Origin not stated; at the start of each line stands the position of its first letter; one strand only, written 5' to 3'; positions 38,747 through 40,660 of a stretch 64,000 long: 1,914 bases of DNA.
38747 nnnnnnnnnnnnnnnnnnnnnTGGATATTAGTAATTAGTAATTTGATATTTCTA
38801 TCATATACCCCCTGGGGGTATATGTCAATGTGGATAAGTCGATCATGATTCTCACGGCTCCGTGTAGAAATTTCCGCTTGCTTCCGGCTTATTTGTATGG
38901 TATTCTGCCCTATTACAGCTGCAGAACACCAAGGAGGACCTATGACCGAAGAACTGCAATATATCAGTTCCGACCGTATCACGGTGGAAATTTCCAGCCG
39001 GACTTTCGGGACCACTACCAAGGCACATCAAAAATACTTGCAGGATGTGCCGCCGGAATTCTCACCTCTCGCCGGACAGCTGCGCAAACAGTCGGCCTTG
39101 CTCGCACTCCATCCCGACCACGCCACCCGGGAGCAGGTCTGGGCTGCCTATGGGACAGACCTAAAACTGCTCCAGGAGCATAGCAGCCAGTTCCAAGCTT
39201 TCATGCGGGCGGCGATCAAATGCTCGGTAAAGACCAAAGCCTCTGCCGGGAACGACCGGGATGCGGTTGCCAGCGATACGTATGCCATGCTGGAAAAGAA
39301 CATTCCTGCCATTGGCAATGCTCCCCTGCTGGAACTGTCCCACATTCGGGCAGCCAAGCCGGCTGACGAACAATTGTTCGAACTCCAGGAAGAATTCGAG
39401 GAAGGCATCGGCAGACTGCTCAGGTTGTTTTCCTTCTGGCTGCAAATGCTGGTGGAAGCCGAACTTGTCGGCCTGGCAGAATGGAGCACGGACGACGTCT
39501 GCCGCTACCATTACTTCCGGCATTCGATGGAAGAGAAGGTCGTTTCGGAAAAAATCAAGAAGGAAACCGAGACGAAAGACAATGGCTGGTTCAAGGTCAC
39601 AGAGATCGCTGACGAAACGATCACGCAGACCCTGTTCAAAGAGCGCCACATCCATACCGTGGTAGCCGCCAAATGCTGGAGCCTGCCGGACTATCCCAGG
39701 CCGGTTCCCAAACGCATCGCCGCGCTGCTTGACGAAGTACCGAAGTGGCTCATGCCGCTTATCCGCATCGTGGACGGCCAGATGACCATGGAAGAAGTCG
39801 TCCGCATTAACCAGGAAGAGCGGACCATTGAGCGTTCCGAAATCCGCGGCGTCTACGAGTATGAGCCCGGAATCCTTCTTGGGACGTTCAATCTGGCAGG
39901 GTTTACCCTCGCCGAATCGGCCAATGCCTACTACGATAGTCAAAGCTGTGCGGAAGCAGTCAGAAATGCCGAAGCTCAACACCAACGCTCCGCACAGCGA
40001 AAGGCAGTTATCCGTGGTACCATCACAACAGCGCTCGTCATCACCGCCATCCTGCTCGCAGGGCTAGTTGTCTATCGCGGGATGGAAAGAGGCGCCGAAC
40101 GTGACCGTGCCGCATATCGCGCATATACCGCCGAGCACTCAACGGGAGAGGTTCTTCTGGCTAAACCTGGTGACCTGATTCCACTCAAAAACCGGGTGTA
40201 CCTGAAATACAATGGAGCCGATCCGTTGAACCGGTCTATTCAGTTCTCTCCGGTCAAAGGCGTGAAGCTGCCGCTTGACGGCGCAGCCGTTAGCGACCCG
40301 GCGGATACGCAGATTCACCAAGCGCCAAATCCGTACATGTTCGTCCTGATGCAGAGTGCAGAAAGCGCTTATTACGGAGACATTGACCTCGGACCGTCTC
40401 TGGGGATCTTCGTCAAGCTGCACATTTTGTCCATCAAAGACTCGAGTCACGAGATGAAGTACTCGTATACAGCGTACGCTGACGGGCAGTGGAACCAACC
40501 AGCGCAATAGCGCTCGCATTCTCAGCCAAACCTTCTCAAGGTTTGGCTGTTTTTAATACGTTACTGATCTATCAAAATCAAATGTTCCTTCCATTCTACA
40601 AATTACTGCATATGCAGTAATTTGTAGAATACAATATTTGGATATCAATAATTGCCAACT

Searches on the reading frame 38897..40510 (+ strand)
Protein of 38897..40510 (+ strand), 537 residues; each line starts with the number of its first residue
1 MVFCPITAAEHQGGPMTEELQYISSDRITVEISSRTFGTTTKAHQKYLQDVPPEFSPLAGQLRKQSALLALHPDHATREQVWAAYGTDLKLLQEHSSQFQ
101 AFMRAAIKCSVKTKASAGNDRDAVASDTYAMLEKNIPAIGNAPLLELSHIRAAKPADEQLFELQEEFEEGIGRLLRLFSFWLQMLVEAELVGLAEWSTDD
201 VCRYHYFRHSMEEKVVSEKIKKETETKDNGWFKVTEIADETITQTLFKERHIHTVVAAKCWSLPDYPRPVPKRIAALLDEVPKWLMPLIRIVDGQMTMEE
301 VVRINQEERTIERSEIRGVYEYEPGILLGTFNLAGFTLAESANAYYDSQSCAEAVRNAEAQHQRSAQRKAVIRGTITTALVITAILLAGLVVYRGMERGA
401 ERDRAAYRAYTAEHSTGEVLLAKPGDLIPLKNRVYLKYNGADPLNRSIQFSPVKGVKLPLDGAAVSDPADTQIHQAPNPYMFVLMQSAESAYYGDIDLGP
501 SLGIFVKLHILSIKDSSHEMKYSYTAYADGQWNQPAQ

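Call 67: search_protein_families(library=pfam, proteins=[window:38897-40510:+], max_evalue=0.01)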
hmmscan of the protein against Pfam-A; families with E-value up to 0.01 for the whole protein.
window:38897-40510:+ (537 aa): 1 family
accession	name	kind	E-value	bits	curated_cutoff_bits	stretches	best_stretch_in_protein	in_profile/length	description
PF21943.1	TetR_C_46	-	0.009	16.7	27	0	78-134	2-58/109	Tetracyclin repressor-like, C-terminal domain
